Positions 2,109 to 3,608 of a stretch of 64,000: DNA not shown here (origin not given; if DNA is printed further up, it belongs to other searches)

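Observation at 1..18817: oleABC directly fused to a PUFA-synthase operon: a single transcriptional unit for polyunsaturated hydrocarbon synthesis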

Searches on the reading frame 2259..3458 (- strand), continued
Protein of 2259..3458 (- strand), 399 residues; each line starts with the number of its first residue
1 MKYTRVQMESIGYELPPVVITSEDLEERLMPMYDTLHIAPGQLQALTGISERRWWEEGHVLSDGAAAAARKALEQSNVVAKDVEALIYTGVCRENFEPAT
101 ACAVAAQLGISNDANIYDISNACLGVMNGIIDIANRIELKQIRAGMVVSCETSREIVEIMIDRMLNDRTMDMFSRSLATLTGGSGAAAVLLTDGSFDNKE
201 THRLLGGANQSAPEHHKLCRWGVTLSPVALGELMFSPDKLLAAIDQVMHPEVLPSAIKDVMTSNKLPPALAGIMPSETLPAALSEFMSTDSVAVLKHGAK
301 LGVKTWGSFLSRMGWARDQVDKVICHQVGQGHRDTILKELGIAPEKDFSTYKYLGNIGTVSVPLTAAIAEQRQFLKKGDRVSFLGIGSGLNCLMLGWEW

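Call 84: fold_search(model_id=the predicted structure, library=pdb)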
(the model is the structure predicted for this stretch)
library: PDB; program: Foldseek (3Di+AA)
matches with E <= 10: 1424; with E <= 0.001: 1056
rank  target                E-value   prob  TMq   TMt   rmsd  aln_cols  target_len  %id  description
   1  4kti_A                2.5e-42  1.00  0.81  0.93   2.2       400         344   32  Crystal Structure of C143A Xathomonas campestris OleA (released 2014-07-23)
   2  5vxf_A                1.7e-41  1.00  0.81  0.93   2.2       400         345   32  Crystal structure of Xanthomonas campestris OleA E117Q (released 2017-10-25)
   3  4kti_B                1.8e-41  1.00  0.81  0.95   2.3       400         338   32  Crystal Structure of C143A Xathomonas campestris OleA (released 2014-07-23)
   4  6b2s_A                1.9e-41  1.00  0.81  0.93   2.2       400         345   32  Crystal structure of Xanthomonas campestris OleA H285N (released 2018-02-28)
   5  4ku2_A                5.0e-41  1.00  0.81  0.94   2.2       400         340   32  Crystal Structure C143A from Xanthomonas campestris Bound with Myristoyl-CoA (released 2014-07-23)
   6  3row_A                5.3e-41  1.00  0.81  0.94   2.2       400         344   32  Crystal Structure of Xanthomonas campestri OleA (released 2012-05-09)
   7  4ktm_A                6.5e-41  1.00  0.81  0.95   2.2       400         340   32  Crystal Structure of C143S Xanthomonas campestris OleA (released 2014-07-23)
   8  5vxh_A                8.4e-41  1.00  0.81  0.93   2.2       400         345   32  Crystal structure of Xanthomonas campestris OleA E117D (released 2017-10-25)
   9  4ku3_A                8.4e-41  1.00  0.81  0.95   2.2       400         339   32  Crystal Structure of C143S Xanthomonas Campestris OleA bound with myristic acid and myrisotoyl-CoA (released 2014-07-23)
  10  6b2t_A                9.0e-41  1.00  0.81  0.93   2.2       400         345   32  Crystal structure of Xanthomonas campestris OleA H285D (released 2018-02-28)
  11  6b2r_A                2.4e-40  1.00  0.81  0.94   2.2       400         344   32  Crystal structure of Xanthomonas campestris OleA H285A (released 2018-02-28)
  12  5vxd_A                5.6e-40  1.00  0.81  0.93   2.4       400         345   32  Crystal structure of Xanthomonas campestris OleA E117A (released 2017-10-25)
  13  6b2s_B                5.6e-40  1.00  0.81  0.95   2.3       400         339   32  Crystal structure of Xanthomonas campestris OleA H285N (released 2018-02-28)
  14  6b2r_B                7.8e-40  1.00  0.81  0.94   2.5       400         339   32  Crystal structure of Xanthomonas campestris OleA H285A (released 2018-02-28)
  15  5vxd_B                8.9e-40  1.00  0.81  0.95   2.4       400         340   32  Crystal structure of Xanthomonas campestris OleA E117A (released 2017-10-25)
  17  3fk5                  1.1e-39  1.00  0.81  0.95   3.3       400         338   31  Crystal structure of 3-oxoacyl-(acyl carrier protein) synthase III, FabH (Xoo4209) from Xanthomonas oryzae pv. oryzae KA (released 2009-12-22)
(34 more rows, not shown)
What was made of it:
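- On OleA (acyl-CoA:acyl-CoA alkyltransferase, thiolase superfamily): Foldseek: the top 28 hits are Xanthomonas OleA (27 X. campestris chains plus 3fk5, a X. oryzae entry deposited as FabH), E = 1e-42 to 1e-37, against FabH at 1e-29 (call 84).
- Closest known: Xanthomonas campestris OleABCD. Different: Identity to the window's OleA in the structural alignment is about 32% (call 84).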
